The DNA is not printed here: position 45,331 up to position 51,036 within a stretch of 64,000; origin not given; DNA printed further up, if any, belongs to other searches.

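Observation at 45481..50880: Architecture of the ~1800-aa protein: many degenerate PPC-like beta-sandwich modules and an acidic tail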

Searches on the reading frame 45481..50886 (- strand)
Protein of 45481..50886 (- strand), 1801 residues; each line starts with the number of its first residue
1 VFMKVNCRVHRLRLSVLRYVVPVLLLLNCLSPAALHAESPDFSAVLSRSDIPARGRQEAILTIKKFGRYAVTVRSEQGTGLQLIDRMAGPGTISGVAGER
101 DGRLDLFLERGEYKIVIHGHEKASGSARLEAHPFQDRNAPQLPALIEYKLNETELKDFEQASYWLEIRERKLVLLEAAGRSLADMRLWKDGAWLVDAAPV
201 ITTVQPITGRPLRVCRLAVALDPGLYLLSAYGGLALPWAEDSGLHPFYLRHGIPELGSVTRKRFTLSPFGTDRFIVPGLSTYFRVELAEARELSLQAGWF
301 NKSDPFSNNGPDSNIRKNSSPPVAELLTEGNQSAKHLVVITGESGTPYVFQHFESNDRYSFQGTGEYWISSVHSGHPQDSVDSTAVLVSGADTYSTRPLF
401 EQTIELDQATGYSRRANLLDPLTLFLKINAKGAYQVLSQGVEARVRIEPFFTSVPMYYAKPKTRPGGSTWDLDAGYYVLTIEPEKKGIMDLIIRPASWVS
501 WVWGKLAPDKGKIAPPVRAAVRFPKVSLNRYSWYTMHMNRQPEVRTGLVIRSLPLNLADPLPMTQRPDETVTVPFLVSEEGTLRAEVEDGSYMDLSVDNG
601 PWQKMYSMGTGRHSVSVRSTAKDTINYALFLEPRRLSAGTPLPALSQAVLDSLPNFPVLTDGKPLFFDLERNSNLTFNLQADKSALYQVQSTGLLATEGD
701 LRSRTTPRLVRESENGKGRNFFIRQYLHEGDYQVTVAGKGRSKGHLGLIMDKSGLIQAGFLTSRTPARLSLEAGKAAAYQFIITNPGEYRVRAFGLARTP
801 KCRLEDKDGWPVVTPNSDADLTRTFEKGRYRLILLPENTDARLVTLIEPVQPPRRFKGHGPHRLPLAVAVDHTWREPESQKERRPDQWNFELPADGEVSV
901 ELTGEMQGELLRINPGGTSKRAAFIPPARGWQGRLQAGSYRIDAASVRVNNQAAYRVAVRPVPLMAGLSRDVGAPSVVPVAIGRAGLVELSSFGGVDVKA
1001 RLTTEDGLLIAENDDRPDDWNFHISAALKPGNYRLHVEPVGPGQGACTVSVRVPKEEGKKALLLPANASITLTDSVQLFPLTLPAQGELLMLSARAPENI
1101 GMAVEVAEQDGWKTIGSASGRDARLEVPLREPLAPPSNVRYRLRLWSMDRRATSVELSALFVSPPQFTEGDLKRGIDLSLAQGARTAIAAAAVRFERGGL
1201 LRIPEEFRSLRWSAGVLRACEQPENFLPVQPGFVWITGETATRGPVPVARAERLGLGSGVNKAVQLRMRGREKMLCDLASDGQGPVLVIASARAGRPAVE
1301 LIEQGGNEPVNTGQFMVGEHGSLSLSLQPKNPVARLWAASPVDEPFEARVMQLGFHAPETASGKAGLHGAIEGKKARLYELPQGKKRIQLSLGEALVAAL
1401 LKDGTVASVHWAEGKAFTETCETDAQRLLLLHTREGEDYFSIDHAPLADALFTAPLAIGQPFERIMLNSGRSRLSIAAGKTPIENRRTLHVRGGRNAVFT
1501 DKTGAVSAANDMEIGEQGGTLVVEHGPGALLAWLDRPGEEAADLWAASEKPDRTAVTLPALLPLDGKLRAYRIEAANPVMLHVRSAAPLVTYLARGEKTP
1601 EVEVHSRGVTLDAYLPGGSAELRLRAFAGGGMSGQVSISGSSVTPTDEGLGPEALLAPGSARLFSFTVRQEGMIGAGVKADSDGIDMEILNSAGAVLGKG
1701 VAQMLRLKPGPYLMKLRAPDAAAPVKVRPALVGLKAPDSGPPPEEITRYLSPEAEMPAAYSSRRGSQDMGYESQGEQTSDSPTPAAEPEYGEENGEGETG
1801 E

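Call 4: search_protein_families(library=pfam, proteins=[window:45481-50886:-], max_evalue=1)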
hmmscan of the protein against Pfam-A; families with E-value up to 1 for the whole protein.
window:45481-50886:- (1801 aa): 0 families

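Call 5: search_protein_families(library=ncbifam, proteins=[window:45481-50886:-], max_evalue=1)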
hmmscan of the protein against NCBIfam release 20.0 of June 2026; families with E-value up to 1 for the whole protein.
window:45481-50886:- (1801 aa): 1 family
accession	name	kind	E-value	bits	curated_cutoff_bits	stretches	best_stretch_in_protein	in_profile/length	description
NF038127.1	FDP_fam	subfamily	0.019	15.4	29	0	994-1037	48-105/150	DVUA0089 family protein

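Call 6: find_homologous_proteins(query=window:45481-50883:-)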
Query window:45481-50883:- (1800 aa): 423 proteins with E <= 0.001 among 8000 candidates; the best 120 are listed.
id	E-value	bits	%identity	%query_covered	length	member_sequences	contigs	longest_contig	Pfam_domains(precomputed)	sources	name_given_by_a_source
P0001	0.0e+0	4082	100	100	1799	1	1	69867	-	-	-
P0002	0.0e+0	3253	78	100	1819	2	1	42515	-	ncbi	-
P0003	0.0e+0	3194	78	100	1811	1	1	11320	-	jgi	jgi:hypothetical protein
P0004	0.0e+0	3185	77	100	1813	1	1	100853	-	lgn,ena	-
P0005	0.0e+0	3167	77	100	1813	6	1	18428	-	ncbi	-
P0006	0.0e+0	3103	76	100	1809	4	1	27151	PF04151.22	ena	-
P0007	0.0e+0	3084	76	98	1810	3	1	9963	-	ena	-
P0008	0.0e+0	3077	75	100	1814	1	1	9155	-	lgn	-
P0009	0.0e+0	3044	74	100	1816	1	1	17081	-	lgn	-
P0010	0.0e+0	3034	74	98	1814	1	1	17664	-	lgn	-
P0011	0.0e+0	2994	74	98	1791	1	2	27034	-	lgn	-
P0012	0.0e+0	2994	73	100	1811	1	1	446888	-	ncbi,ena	-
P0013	0.0e+0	2948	72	100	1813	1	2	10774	-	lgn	-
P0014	0.0e+0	2908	72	97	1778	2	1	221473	PF21226.5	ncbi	ncbi:MAG: hypothetical protein WC728_00285 [Elusimicrobiota bacterium]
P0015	0.0e+0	2606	66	97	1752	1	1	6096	-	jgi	-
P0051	0.0e+0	1628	47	97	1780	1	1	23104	PF04151.22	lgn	-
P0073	0.0e+0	1560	46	95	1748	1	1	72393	PF21226.5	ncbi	-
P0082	0.0e+0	1544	43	97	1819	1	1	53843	-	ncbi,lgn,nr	ncbi:MAG: hypothetical protein JXO72_10135 [Vicinamibacteria bacterium]|nr:hypothetical protein [Vic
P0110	0.0e+0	1471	41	98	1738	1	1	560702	-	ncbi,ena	-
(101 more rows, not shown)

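Call 19: find_encoding_contigs(protein=P0110, flank=10000, max_places=2)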
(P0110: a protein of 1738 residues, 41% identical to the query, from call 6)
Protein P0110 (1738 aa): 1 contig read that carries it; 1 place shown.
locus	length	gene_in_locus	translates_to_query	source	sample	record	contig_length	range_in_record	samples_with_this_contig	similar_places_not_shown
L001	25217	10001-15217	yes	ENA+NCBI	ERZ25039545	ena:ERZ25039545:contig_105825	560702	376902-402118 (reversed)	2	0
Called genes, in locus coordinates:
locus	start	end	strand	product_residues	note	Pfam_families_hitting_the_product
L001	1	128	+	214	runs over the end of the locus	PF13505:OMP_b-brl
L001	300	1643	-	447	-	PF00672:HAMP, PF00512:HisKA, PF02518:HATPase_c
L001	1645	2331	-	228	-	PF00072:Response_reg, PF00486:Trans_reg_C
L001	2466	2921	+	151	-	PF13801:Metal_resist (weak), PF07813:LTXXQ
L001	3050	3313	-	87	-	PF01649:Ribosomal_S20p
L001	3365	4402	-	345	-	PF06144:DNA_pol3_delta, PF21694:DNA_pol3_delta_C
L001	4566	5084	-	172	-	PF04390:LptE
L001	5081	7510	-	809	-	PF00133:tRNA-synt_1, PF09334:tRNA-synt_1g, PF13603:tRNA-synt_1_2, PF00133:tRNA-synt_1, PF09334:tRNA-synt_1g (weak), PF08264:Anticodon_1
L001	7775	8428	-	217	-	PF04028:DUF374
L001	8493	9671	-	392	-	PF00180:Iso_dh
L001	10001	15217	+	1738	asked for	-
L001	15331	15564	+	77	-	PF01402:RHH_1 (weak)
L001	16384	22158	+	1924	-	PF01835:MG2, PF07703:A2M_BRD, PF00207:A2M, PF17973:bMG10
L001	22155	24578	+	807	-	PF00912:Transgly, PF00905:Transpeptidase, PF06832:BiPBP_C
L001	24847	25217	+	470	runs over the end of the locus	PF06762:LMF1, PF25179:LMF1_C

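Call 20: find_encoding_contigs(protein=P0014, flank=10000, max_places=2)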
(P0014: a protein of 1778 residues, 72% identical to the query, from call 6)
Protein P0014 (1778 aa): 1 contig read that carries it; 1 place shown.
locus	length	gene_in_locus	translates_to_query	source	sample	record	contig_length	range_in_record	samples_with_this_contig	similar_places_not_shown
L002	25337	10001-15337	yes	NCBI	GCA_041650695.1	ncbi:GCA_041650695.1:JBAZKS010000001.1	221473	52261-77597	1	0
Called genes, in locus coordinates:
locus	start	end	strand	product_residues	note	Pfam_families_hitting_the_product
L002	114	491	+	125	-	PF13291:ACT_4 (faint), PF19571:ACT_8, PF01842:ACT (weak), PF13840:ACT_7 (faint), PF22468:ACT_9 (faint), PF01842:ACT (weak), PF22629:ACT_AHAS_ss (weak)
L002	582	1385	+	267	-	PF21842:DUF6901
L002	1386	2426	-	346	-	PF12796:Ank_2, PF24521:Ank_KRIT1 (weak), PF13637:Ank_4, PF13857:Ank_5, PF00023:Ank, PF13606:Ank_3 (weak), PF13414:TPR_11 (faint), PF13371:TPR_9 (weak)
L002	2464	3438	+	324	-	-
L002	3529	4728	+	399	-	-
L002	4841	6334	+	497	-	PF00664:ABC_membrane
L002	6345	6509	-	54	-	-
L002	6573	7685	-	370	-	-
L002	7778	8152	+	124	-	-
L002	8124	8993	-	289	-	PF01875:Memo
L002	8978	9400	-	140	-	PF02810:SEC-C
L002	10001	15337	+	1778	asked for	PF21226:MalQ_N (faint)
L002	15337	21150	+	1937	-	PF13205:Big_5 (faint), PF11974:bMG3 (weak), PF01835:MG2, PF17791:MG3 (faint), PF17962:bMG6 (faint), PF07703:A2M_BRD, PF00207:A2M, PF17973:bMG10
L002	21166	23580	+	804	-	PF00912:Transgly, PF00905:Transpeptidase, PF06832:BiPBP_C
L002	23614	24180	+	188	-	PF04307:YdjM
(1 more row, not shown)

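Call 22: find_encoding_contigs(protein=P0082, flank=10000, max_places=2)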
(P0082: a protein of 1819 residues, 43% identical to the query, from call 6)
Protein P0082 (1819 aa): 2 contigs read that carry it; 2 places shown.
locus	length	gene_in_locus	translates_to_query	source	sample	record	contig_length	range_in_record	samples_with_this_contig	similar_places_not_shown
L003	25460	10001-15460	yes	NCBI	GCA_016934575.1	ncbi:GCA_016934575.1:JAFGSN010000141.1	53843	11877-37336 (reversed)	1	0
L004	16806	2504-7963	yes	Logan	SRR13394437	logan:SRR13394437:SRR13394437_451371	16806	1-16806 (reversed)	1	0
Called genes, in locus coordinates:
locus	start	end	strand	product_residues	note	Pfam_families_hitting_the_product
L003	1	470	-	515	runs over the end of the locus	PF02415:Chlam_PMP (faint)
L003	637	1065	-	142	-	-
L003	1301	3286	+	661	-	-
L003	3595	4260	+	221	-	PF00072:Response_reg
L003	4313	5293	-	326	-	PF04166:PdxA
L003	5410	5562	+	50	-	-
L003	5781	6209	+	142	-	PF13560:HTH_31, PF01381:HTH_3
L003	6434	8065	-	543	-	PF05681:Fumerase, PF05683:Fumerase_C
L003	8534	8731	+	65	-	PF04024:PspC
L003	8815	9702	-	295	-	PF00892:EamA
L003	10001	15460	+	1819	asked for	-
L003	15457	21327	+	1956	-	PF11974:bMG3, PF01835:MG2, PF17962:bMG6 (weak), PF07703:A2M_BRD, PF00207:A2M (weak), PF17973:bMG10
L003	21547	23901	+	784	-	PF00912:Transgly, PF00905:Transpeptidase, PF06832:BiPBP_C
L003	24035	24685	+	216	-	PF00160:Pro_isomerase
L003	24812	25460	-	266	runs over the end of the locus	PF03544:TonB_C (weak)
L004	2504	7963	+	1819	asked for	-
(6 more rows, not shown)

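Call 30: search_protein_families(library=pfam, alignment_id=A6, max_evalue=0.1)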
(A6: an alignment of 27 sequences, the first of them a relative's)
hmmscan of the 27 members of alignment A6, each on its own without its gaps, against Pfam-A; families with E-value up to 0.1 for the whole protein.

A. member 1, P0001 (1799 aa): 0 families

B. families by the number of members that match (of 27 scanned): 10 families
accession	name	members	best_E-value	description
PF04151.21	PPC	9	2.7e-05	Bacterial pre-peptidase C-terminal domain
PF07495.19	Y_Y_Y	3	0.024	Y_Y_Y domain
PF21226.3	MalQ_N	2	0.00017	MalQ N-terminal beta sandwich domain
PF19077.6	Big_13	2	0.0084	Bacterial Ig-like domain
PF23623.1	GBD_IRG7_N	2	0.0092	IRG7 N-terminal galactose binding domain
PF13620.12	CarboxypepD_reg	2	0.071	Carboxypeptidase regulatory-like domain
PF08308.17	PEGA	1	0.0069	PEGA domain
PF17962.7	bMG6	1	0.017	Bacterial macroglobulin domain 6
PF18962.6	Por_Secre_tail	1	0.034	Secretion system C-terminal sorting domain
PF19079.5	CFSR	1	0.061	Collagen-flanked surface repeat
